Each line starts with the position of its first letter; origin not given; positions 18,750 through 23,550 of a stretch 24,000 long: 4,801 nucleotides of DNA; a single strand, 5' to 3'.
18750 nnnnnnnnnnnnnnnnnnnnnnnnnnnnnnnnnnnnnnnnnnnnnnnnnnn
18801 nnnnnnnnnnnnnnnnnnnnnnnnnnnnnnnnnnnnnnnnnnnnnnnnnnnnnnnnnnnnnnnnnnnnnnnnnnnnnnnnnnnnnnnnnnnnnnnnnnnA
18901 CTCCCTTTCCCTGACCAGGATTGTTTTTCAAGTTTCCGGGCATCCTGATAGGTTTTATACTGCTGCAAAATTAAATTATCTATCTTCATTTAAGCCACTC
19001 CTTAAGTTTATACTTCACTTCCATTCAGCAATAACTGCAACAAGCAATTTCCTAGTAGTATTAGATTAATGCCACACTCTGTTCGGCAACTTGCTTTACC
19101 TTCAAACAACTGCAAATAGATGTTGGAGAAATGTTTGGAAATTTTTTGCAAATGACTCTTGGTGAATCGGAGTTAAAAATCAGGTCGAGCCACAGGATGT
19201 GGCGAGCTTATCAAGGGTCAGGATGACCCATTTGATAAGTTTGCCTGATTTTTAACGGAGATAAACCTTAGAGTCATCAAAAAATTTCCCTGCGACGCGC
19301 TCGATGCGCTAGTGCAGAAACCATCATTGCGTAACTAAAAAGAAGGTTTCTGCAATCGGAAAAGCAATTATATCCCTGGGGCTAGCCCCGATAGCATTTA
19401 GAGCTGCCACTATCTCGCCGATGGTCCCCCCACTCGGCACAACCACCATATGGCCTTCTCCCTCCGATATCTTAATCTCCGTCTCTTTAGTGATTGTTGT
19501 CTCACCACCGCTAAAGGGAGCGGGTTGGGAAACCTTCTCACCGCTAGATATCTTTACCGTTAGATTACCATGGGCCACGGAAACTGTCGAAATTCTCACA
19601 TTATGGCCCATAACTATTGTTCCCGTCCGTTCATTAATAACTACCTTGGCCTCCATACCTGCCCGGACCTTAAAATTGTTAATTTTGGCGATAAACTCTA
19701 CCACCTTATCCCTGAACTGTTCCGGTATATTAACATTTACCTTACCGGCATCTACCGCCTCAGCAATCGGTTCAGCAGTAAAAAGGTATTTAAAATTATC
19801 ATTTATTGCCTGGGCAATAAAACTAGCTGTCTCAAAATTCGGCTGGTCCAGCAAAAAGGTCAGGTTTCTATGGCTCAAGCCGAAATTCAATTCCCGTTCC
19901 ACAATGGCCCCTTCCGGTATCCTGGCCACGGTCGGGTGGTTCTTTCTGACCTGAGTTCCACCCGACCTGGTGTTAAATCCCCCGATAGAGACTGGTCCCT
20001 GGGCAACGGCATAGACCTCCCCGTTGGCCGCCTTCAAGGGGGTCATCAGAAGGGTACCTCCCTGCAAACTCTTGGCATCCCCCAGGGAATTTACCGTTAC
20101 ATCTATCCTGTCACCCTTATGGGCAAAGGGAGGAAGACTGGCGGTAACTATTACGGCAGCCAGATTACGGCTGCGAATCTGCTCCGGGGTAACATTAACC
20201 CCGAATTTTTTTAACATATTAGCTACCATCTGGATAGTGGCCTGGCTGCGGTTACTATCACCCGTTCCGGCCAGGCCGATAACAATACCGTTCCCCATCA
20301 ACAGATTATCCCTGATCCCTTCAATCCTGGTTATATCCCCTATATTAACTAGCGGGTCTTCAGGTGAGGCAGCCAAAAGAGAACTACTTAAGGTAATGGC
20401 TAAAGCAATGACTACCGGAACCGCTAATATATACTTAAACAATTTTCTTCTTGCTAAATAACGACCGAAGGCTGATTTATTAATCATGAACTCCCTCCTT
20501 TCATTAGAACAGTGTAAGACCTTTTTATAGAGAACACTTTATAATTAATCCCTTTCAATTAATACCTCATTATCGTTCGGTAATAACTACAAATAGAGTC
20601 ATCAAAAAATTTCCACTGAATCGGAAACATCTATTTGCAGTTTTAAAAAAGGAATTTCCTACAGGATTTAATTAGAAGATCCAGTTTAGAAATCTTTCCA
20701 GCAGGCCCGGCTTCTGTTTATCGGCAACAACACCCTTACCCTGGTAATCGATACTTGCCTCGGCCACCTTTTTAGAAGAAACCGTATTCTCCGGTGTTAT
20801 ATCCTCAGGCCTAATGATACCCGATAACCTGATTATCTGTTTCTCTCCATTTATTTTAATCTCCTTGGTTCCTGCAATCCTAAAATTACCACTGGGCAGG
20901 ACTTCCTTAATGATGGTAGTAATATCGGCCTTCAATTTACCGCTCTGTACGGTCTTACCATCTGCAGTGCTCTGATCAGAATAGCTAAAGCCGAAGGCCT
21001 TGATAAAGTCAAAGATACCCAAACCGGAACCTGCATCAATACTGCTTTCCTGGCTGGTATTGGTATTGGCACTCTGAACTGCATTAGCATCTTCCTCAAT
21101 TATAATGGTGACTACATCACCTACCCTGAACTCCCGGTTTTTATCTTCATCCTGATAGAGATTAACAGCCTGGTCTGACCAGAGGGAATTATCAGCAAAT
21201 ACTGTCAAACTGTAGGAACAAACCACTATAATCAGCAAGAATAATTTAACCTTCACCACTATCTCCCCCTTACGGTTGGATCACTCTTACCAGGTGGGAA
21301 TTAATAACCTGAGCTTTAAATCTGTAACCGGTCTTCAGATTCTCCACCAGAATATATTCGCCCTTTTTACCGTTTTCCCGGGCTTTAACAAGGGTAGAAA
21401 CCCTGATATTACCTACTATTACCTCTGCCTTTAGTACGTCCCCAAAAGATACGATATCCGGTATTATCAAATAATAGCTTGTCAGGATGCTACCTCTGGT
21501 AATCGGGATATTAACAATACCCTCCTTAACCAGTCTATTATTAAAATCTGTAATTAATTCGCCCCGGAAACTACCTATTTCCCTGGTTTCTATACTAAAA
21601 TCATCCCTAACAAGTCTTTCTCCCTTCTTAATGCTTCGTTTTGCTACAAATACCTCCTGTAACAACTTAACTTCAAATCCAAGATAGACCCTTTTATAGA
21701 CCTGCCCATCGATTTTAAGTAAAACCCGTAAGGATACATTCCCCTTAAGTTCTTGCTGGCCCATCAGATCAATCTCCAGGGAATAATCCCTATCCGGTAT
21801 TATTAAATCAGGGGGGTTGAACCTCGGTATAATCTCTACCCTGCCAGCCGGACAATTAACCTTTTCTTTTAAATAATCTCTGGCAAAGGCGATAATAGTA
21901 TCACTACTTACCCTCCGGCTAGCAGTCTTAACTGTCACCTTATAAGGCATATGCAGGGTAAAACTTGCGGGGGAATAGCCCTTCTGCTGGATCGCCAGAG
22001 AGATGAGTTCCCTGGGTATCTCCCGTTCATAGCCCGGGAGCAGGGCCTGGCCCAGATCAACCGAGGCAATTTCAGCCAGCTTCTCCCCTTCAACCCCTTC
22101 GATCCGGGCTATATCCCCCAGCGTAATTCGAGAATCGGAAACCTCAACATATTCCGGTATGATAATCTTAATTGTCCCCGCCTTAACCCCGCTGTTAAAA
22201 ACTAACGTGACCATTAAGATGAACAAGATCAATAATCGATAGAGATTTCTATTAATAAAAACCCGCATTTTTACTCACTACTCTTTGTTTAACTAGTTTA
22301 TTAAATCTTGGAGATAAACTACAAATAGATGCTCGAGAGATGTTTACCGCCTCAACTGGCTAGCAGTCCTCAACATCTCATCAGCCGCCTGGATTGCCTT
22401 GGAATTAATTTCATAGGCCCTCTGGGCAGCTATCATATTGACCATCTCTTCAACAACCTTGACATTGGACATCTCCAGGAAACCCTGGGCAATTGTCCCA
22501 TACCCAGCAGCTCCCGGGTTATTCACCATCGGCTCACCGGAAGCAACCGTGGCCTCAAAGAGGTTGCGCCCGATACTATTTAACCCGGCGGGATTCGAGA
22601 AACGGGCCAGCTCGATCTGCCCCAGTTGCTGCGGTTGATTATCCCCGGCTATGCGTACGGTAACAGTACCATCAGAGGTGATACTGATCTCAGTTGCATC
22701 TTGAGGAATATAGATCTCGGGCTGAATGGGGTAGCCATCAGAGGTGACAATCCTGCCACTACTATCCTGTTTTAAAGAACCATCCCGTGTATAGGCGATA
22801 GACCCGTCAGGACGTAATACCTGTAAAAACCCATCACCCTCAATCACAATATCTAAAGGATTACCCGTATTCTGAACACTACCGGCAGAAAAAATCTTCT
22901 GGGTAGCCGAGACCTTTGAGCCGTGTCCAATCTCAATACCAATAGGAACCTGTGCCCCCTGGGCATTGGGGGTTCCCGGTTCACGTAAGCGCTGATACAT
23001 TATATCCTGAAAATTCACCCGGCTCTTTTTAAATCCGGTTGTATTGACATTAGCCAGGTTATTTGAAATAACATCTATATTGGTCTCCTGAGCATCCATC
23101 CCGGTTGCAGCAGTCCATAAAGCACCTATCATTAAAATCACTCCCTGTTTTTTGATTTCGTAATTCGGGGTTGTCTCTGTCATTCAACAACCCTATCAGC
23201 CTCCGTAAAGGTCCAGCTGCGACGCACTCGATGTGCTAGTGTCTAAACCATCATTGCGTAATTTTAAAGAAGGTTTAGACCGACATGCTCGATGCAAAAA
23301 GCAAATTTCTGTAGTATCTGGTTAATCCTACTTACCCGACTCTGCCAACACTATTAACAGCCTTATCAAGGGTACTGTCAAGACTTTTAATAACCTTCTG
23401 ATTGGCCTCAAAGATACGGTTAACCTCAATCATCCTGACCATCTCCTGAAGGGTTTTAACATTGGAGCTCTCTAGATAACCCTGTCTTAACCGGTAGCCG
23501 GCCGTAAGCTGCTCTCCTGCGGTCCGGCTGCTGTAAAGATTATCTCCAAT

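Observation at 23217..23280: Compensatory base changes between two copies of module H indicate a selected hairpin structure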

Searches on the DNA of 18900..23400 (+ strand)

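Call 10: search_rna_families(source=window, start=18900, end=23400, threshold=evalue, max_evalue=5)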
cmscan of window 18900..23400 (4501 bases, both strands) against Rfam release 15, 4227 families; matches with E-value up to 5: 3.
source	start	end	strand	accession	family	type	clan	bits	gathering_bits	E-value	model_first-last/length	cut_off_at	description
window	19135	19291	+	RF01731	TwoAYGGAY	Cis-reg;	CL00106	29.5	43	0.12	1-168/168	no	TwoAYGGAY RNA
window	20136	20213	+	RF02866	ncS16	Gene; sRNA;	-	19.4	48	2.1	1-83/83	no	Burkholderia sRNA 16 (Bc_KC_sr1)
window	20581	20684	-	RF00424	SCARNA16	Gene; snRNA; snoRNA; scaRNA;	-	15.9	65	3.6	1-187/187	no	Small Cajal body specific RNA 16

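Call 14: search_rna_families(source=window, start=19050, end=19420, threshold=evalue, max_evalue=10, show_alignments=3)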
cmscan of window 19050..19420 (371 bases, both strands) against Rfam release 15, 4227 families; matches with E-value up to 10: 5.
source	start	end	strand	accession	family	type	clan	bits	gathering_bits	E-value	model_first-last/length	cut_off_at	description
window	19135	19291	+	RF01731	TwoAYGGAY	Cis-reg;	CL00106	29.5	43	0.0096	1-168/168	no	TwoAYGGAY RNA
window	19184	19210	-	RF01690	Bacillaceae-1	Gene; sRNA;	-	15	35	3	18-42/67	no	Bacillaceae-1 RNA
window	19089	19180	+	RF02034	IMES-1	Gene;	-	14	81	1.1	1-191/191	no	IMES-1 RNA motif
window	19317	19374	+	RF04137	MIR834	Gene; miRNA;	-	13.7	200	1.7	70-128/181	no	MIR834 microRNA precursor family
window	19145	19177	+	RF00282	SNORD48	Gene; snRNA; snoRNA; CD-box;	-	11.6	36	6.3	1-63/63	no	Small nucleolar RNA SNORD48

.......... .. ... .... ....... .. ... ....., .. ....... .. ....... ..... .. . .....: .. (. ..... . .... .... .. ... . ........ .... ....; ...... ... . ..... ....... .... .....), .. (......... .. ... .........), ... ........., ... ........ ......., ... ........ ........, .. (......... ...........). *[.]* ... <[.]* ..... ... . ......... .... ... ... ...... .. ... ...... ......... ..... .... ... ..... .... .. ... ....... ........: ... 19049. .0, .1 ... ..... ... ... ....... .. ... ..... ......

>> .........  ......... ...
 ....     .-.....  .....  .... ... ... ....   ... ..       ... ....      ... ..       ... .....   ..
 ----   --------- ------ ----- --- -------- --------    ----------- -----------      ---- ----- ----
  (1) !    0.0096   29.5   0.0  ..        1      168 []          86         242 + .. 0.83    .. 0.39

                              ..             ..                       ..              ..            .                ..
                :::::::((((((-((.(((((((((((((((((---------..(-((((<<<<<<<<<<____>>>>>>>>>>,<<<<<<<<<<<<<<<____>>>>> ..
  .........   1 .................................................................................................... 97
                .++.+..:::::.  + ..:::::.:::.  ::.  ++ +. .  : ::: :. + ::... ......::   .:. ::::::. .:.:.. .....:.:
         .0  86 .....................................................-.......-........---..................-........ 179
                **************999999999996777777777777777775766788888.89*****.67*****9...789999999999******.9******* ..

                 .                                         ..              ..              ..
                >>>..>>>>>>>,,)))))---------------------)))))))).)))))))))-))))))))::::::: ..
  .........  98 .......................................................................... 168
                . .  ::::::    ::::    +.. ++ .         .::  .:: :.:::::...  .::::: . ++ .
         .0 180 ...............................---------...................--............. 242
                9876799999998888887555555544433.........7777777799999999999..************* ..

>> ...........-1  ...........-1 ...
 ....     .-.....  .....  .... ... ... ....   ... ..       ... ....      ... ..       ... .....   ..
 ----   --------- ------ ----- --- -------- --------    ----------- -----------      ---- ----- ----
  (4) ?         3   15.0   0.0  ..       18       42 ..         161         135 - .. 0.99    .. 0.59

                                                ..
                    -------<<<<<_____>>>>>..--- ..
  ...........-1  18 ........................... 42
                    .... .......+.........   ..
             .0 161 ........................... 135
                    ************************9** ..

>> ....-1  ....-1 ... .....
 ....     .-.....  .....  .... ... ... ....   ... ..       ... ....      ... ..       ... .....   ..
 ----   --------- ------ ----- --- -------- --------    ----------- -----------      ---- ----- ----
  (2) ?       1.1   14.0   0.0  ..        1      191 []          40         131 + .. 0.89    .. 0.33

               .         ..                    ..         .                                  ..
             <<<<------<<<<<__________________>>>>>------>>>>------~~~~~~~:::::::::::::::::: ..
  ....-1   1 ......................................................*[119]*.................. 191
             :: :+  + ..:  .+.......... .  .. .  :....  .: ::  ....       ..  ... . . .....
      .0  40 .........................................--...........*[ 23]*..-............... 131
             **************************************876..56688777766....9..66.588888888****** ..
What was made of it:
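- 19135..19291 (+): TwoAYGGAY-like palindrome with a 24-26-bp closing stem. Two hairpins (19189-19203, 19215-19229) have AGGAU loops. Calls 10, 14: RF01731, 29.5 bits against a gathering score of 43, full model length, local E = 0.0096.
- On TwoAYGGAY (RF01731), for the neighbour at 19135-19291: E = 0.12 in 4.5 kb and 0.0096 in 371 nt (calls 10, 14).
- Copy A abuts the TwoAYGGAY-like structure on the + strand (call 14).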

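Call 53: search_dna_similar(query=window:19070-19362:+, collection=plasmids, mode=distant, max_evalue=0.01)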
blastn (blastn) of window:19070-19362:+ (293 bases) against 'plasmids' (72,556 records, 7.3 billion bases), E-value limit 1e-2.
No match.

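Call 54: search_dna_similar(query=window:19070-19362:+, collection=phages, mode=distant, max_evalue=0.01)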
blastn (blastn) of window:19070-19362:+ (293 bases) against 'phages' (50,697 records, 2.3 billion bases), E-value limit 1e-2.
No match.

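Call 84: build_rna_model(alignment_id=A1, structure=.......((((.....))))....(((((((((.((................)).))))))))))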
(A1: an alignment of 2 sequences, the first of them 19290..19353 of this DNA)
Model R1 built from alignment A1 (2 sequences, 64 columns); structure: as given.
model positions 64; base pairs 15; branch points 1; effective number of sequences 1.64; information 0.875 bits per position. Calibrated on 0.2 Mb of random sequence (short: E-values are rough).
structure used (alignment columns):
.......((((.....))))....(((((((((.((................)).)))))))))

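Call 85: search_with_rna_model(model_id=R1, sources=[window, L010, L011, L015, L018, L028, L031, L032, L034, L035, L036, L037, L038, L043, L044], max_evalue=10)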
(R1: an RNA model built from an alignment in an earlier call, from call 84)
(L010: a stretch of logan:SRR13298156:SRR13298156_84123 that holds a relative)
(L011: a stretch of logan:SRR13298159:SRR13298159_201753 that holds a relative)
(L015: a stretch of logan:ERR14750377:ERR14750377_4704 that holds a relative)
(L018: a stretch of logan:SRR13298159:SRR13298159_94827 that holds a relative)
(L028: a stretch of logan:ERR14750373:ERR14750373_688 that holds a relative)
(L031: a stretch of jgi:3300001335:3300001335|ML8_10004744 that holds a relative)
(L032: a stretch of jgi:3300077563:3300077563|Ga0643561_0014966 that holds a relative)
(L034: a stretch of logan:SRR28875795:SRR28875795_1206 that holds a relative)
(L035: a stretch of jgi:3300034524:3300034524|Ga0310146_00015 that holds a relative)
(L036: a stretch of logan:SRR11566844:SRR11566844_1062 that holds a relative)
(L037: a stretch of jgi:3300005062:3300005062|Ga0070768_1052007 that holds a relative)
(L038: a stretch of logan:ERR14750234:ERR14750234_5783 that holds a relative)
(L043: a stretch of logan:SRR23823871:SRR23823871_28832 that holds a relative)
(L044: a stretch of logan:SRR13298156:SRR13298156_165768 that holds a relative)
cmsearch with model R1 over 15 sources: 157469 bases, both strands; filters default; matches with E-value up to 10: 8.
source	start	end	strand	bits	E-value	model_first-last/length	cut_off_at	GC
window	19290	19353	+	97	5.7e-22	1-64/64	no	0.5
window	23217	23280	+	96.1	9.5e-22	1-64/64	no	0.42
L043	10802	10847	-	62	3.1e-13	19-64/64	5'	0.35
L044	3797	3842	-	62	3.1e-13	19-64/64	5'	0.35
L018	1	40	-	52.5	7.4e-11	1-40/64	3'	0.57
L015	1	30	-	36.7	6.3e-07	1-30/64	3'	0.53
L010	1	30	-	34.2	2.6e-06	1-30/64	3'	0.5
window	19314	19378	-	15.3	0.14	1-64/64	no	0.38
